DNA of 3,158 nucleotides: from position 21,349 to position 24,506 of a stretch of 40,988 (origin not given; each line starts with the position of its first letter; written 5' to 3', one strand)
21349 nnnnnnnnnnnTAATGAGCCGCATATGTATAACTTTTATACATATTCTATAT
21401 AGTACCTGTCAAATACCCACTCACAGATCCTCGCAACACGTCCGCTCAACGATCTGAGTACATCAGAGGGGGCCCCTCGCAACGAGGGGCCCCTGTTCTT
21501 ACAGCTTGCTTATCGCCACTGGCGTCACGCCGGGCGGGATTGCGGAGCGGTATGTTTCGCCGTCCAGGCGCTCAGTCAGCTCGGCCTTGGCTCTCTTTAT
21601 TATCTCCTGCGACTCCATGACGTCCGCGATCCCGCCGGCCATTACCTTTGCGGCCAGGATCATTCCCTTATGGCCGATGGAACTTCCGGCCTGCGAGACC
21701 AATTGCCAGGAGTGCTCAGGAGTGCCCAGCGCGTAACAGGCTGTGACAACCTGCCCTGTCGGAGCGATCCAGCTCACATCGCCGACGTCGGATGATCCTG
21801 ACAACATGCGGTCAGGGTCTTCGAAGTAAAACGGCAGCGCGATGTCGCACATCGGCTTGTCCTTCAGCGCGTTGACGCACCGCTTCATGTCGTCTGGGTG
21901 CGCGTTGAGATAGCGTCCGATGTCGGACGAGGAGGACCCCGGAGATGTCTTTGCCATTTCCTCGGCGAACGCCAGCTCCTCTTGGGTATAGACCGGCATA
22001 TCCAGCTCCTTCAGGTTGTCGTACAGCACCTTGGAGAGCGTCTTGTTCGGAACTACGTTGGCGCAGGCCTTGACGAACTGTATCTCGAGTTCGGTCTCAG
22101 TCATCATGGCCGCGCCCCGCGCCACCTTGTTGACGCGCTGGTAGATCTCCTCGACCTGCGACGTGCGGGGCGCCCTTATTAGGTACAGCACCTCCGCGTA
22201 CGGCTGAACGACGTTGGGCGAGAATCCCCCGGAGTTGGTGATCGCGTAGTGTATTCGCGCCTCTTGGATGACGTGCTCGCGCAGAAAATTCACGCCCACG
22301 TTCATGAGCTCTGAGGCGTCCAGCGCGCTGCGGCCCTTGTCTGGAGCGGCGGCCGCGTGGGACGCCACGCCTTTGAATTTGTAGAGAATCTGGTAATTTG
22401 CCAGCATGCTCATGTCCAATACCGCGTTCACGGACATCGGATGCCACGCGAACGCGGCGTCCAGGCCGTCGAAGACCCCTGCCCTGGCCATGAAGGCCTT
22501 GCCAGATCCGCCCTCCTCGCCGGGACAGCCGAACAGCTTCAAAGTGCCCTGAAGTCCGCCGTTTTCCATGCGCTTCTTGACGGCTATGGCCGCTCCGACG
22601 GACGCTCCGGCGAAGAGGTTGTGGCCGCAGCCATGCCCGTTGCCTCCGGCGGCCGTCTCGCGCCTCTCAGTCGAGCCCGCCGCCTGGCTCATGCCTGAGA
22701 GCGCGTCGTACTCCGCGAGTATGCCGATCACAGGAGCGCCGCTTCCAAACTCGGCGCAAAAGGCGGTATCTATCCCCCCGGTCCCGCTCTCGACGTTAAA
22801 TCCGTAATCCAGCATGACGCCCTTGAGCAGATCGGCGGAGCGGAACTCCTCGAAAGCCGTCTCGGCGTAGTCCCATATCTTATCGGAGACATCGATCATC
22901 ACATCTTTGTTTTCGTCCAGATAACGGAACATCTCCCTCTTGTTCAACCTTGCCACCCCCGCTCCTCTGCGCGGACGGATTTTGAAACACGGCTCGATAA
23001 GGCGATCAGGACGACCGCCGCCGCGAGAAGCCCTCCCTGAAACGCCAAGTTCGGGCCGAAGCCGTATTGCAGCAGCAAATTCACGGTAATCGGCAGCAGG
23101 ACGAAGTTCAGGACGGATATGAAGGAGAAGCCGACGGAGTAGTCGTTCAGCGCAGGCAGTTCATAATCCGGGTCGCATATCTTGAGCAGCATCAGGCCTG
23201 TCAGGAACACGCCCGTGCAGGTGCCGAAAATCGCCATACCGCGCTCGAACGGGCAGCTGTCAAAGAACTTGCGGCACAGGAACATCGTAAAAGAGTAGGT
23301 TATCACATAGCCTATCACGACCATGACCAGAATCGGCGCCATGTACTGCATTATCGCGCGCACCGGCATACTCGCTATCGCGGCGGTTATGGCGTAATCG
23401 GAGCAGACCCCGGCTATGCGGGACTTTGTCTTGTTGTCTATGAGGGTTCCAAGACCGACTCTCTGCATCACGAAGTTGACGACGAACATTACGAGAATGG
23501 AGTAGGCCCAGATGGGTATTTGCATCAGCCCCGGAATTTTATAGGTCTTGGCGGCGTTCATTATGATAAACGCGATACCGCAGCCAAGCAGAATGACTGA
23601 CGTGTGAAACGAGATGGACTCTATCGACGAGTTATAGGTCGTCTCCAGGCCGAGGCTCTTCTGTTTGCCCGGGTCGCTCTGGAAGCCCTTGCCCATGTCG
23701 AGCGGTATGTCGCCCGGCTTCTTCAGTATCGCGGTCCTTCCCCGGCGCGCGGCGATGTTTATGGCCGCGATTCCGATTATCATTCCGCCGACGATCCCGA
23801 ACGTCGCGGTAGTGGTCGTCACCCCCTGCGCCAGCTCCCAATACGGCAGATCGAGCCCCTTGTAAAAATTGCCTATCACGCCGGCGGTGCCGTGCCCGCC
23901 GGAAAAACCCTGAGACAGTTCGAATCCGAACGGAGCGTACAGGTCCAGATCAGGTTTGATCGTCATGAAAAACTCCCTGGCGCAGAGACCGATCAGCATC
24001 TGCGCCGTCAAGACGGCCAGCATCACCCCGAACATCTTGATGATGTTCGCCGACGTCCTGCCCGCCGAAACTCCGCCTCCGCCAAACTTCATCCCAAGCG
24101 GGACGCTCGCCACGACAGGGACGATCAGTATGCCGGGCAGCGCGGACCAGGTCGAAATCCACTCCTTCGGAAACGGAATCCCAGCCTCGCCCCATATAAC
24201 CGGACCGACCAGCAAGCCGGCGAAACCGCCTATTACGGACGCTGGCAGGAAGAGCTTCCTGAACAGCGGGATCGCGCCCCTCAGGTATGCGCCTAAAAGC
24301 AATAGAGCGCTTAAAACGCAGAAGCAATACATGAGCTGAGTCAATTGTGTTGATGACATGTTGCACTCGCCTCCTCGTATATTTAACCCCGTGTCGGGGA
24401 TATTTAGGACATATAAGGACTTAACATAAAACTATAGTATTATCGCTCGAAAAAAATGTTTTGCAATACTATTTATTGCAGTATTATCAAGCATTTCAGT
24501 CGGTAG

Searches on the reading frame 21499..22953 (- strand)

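Call 18: search_protein_families(library=ncbifam, proteins=[window:21499-22953:-], max_evalue=0.00001)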
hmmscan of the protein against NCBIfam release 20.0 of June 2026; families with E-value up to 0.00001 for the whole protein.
window:21499-22953:- (484 aa): 5 families
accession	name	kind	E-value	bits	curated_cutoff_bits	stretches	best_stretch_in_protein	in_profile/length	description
TIGR01891.1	amidohydrolases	subfamily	7e-84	282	153.75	1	19-434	1-366/366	amidohydrolase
NF040868.1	carboxypep_CpsA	equivalog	1.2e-15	57.1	500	1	12-333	8-336/391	carboxypeptidase CpsA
NF038260.1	ectoine_DoeB_2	equivalog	2.9e-14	52.7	550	1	25-316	14-306/378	N(2)-acetyl-L-2,4-diaminobutanoate deacetylase DoeB2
NF006365.0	PRK08588.1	subfamily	9.5e-08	31.7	289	1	63-305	54-302/383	succinyl-diaminopimelate desuccinylase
NF004788.0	PRK06133.1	subfamily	2.7e-06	26.6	349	1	144-303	175-331/417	glutamate carboxypeptidase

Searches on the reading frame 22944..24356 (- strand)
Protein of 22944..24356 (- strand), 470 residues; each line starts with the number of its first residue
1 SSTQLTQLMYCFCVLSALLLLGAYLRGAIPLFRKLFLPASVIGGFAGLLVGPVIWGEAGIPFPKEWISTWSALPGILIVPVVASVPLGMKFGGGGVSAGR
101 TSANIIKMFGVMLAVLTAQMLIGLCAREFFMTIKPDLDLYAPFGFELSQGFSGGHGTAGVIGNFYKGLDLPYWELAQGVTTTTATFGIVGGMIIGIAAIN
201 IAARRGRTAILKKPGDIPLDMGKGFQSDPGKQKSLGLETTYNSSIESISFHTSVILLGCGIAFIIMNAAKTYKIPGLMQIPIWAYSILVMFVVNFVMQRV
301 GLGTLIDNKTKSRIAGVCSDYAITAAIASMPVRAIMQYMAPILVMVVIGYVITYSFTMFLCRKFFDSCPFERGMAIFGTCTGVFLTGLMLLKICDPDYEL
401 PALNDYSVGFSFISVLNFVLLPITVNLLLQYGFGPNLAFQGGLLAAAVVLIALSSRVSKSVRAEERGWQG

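Call 18: search_protein_families(library=ncbifam, proteins=[window:22944-24356:-], max_evalue=0.00001)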
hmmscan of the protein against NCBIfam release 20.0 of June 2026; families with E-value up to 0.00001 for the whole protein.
window:22944-24356:- (470 aa): 0 families

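Call 69: search_protein_families(library=pfam, proteins=[window:22944-24356:-], max_evalue=0.00001)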
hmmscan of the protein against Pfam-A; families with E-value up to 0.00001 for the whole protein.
window:22944-24356:- (470 aa): 1 family
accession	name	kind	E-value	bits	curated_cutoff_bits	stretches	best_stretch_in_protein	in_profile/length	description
PF03616.19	Glt_symporter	-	4.1e-13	49.2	26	1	9-361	6-327/368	Sodium/glutamate symporter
